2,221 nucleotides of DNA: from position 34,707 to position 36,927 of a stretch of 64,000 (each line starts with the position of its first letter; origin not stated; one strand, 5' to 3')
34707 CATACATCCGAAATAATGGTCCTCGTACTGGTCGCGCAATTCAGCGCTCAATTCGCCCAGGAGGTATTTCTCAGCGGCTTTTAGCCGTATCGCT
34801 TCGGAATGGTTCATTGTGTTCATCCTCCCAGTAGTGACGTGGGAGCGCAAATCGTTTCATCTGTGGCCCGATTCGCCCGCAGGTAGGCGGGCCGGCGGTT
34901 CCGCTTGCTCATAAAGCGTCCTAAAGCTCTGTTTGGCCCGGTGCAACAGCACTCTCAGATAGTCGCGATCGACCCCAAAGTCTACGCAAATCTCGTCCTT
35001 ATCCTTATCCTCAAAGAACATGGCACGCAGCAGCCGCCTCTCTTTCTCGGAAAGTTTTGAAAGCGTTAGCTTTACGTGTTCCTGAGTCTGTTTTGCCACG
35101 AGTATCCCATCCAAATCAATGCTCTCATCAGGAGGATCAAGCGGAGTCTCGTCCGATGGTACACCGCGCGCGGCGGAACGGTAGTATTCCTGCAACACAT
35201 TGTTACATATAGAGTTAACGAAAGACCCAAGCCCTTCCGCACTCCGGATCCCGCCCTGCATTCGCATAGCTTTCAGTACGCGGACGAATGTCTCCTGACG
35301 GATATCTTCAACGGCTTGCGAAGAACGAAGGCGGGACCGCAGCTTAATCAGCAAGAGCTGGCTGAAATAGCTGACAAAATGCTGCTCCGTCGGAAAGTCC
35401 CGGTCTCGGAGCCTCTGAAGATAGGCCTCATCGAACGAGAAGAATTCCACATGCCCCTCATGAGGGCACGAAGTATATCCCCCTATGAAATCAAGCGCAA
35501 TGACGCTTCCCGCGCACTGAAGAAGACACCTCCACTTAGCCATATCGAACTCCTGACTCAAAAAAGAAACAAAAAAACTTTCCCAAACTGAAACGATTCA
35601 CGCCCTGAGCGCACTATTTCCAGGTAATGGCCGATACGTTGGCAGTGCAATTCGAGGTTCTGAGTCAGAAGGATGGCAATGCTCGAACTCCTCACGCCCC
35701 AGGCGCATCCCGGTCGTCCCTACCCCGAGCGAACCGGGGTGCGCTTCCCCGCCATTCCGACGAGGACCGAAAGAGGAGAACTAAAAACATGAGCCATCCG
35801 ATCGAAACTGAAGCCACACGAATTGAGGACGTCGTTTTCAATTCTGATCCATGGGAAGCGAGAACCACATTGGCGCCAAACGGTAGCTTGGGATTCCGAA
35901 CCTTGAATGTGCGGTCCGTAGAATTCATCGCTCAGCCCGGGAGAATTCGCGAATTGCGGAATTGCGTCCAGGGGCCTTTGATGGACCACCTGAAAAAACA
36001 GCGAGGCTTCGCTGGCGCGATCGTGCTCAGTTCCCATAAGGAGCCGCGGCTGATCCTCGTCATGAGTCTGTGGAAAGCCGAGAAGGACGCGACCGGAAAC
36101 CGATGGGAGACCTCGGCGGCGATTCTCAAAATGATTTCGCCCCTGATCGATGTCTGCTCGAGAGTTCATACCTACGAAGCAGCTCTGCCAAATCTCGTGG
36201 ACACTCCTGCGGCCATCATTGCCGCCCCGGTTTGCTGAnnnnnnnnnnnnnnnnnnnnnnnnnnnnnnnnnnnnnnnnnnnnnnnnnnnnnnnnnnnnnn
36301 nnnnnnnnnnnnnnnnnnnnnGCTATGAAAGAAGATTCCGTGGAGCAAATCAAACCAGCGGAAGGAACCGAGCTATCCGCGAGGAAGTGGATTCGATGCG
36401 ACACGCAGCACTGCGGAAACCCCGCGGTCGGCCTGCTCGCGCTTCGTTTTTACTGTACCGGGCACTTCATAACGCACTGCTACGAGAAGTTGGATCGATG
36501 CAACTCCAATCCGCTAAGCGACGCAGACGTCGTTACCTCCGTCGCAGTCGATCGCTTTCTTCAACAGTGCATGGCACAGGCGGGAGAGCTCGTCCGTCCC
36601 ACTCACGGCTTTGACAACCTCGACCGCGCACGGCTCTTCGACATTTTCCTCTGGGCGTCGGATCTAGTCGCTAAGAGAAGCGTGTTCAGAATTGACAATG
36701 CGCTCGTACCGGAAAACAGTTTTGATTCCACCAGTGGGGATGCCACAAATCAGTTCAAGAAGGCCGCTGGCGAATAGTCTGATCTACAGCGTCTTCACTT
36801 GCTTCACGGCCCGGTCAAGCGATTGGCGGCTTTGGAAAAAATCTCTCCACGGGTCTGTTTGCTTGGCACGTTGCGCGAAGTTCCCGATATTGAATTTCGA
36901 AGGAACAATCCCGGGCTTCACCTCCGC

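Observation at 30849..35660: Four-gene operon: ECF sigma, zf-HC2 anti-sigma, unknown protein, TPR-CHAT caspase-like protease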

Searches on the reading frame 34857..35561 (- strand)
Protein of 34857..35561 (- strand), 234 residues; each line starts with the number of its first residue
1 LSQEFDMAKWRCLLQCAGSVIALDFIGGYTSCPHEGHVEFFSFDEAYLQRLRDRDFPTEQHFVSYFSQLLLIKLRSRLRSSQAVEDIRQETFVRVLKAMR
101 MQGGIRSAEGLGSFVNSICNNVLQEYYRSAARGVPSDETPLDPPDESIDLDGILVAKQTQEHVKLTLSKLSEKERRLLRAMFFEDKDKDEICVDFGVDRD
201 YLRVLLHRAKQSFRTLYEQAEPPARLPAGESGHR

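Call 3: search_protein_families(library=pfam, proteins=[window:34857-35561:-], max_evalue=0.1)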
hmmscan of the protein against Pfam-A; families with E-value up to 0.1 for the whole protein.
window:34857-35561:- (234 aa): 4 families
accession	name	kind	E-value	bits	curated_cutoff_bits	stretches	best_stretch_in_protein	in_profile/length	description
PF04542.20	Sigma70_r2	-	6.5e-05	23.1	24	1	66-132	5-70/71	Sigma-70 region 2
PF08281.18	Sigma70_r4_2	-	0.00011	22.2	25.7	1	166-211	7-52/54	Sigma-70, region 4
PF04545.22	Sigma70_r4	-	0.0062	16.5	24.1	1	167-211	2-46/50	Sigma-70, region 4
PF14163.11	SieB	-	0.053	13.6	26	0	156-186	64-94/147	Super-infection exclusion protein B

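Call 4: search_protein_families(library=ncbifam, proteins=[window:34857-35561:-], max_evalue=0.1)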
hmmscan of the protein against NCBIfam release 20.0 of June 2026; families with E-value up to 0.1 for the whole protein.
window:34857-35561:- (234 aa): 53 families (the best 25 are shown)
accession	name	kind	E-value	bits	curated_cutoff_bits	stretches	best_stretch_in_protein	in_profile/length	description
TIGR02937.1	sigma70-ECF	superfamily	7.9e-15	54.9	42.9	1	60-213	4-161/165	sigma-70 family RNA polymerase sigma factor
NF058625.1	sigma_PG0214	equivalog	1.1e-10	41.5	130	1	74-220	21-164/170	GFO_1088 family ECF-type sigma factor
NF007215.0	PRK09637.1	equivalog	3.2e-09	37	212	1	65-217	9-154/181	RNA polymerase sigma factor SigZ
NF004113.0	PRK05602.1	equivalog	4.3e-09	36.3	208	1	44-222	32-206/211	RNA polymerase sigma factor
TIGR02989.1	Sig-70_gvs1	subfamily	1.9e-08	34.4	124.55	1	74-214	18-155/158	RNA polymerase sigma-70 factor, Rhodopirellula/Verrucomicrobium family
TIGR02959.1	SigZ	equivalog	3e-08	33.7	168.65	1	66-218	4-149/170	RNA polymerase sigma factor SigZ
TIGR02985.1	Sig70_bacteroi1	subfamily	3.2e-08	33.9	126.4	1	60-214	5-159/162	RNA polymerase sigma-70 factor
TIGR02950.1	SigM_subfam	subfamily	3.5e-07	30.2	147.95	1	70-217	13-158/159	RNA polymerase sigma factor, SigM family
NF009171.0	PRK12518.1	equivalog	1.8e-06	27.9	208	1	78-219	47-186/191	RNA polymerase sigma factor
TIGR02952.1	Sig70_famx2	equivalog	2e-06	27.8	206.45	1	76-214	30-167/170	ECF subfamily RNA polymerase sigma factor, BldN family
NF007230.0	PRK09648.1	subfamily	4.5e-06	26.5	209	1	75-220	48-192/195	RNA polymerase sigma factor ShbA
TIGR02943.1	Sig70_famx1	hypoth_equivalog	2.5e-05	24.2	162.2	1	154-217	116-179/188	RNA polymerase sigma-70 factor, TIGR02943 family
NF007221.0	PRK09639.1-6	subfamily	3.1e-05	24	322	1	146-221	100-174/176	RNA polymerase sigma factor SigX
NF010500.0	PRK13919.1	subfamily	3.4e-05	24.1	226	1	57-211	24-177/186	putative RNA polymerase sigma E protein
NF041727.1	ECF_sigma_FecI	equivalog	3.4e-05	23.9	260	1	70-131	24-81/169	ferric citrate uptake sigma factor FecI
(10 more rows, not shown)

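Call 21: search_solved_structures(query=window:34857-35543:-, max_evalue=0.01)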
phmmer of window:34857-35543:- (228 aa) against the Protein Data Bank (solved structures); distinct sequences matched with E-value up to 0.01: 1.
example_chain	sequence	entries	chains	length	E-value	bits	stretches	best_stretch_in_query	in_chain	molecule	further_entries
9isn_F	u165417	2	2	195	5.2e-05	26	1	74-213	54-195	ECF sigma factor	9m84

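Call 50: search_protein_families(library=padloc, proteins=[window:34857-35450:-], max_evalue=0.01)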
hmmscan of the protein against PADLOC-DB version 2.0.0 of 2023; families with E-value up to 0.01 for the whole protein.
window:34857-35450:- (197 aa): 0 families

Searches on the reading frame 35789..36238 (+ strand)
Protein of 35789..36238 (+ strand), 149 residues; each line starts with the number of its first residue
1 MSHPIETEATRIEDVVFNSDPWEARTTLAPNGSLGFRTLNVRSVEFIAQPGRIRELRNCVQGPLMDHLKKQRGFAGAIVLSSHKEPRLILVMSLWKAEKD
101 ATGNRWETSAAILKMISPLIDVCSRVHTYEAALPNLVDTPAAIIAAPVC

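Call 37: search_protein_families(library=pfam, proteins=[window:35789-36238:+], max_evalue=1)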
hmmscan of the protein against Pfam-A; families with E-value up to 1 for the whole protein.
window:35789-36238:+ (149 aa): 1 family
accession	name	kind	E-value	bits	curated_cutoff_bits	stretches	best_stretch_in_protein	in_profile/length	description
PF03992.22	ABM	-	0.089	13.4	23.1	1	49-114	11-74/78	Antibiotic biosynthesis monooxygenase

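Call 50: search_protein_families(library=padloc, proteins=[window:35789-36238:+], max_evalue=0.01)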
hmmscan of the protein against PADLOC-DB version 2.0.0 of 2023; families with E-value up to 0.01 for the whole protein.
window:35789-36238:+ (149 aa): 0 families

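Call 51: search_protein_families(library=ncbifam, proteins=[window:35789-36238:+], max_evalue=0.1)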
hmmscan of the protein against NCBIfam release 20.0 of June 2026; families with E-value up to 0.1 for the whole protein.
window:35789-36238:+ (149 aa): 0 families

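Call 68: search_solved_structures(query=window:35789-36238:+, max_evalue=1)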
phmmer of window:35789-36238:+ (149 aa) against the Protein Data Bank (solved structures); distinct sequences matched with E-value up to 1: 0.

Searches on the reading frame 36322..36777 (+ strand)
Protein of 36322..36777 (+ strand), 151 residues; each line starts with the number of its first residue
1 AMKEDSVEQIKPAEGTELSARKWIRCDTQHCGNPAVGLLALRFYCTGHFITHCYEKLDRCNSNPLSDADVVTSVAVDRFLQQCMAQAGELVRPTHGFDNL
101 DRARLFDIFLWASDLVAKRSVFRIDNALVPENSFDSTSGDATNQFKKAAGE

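Call 37: search_protein_families(library=pfam, proteins=[window:36322-36777:+], max_evalue=1)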
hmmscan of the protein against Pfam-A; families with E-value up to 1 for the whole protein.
window:36322-36777:+ (151 aa): 1 family
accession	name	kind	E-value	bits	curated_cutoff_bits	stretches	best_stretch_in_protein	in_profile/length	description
PF06412.16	TraD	-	0.17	12.2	22.3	1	83-118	10-44/62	Conjugal transfer protein TraD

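Call 50: search_protein_families(library=padloc, proteins=[window:36322-36777:+], max_evalue=0.01)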
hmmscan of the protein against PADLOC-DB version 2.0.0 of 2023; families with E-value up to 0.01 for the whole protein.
window:36322-36777:+ (151 aa): 0 families

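Call 51: search_protein_families(library=ncbifam, proteins=[window:36322-36777:+], max_evalue=0.1)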
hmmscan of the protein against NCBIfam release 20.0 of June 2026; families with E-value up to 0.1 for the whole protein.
window:36322-36777:+ (151 aa): 0 families

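Call 67: search_solved_structures(query=window:36322-36777:+, max_evalue=1)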
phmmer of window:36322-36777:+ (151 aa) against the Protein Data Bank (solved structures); distinct sequences matched with E-value up to 1: 0.
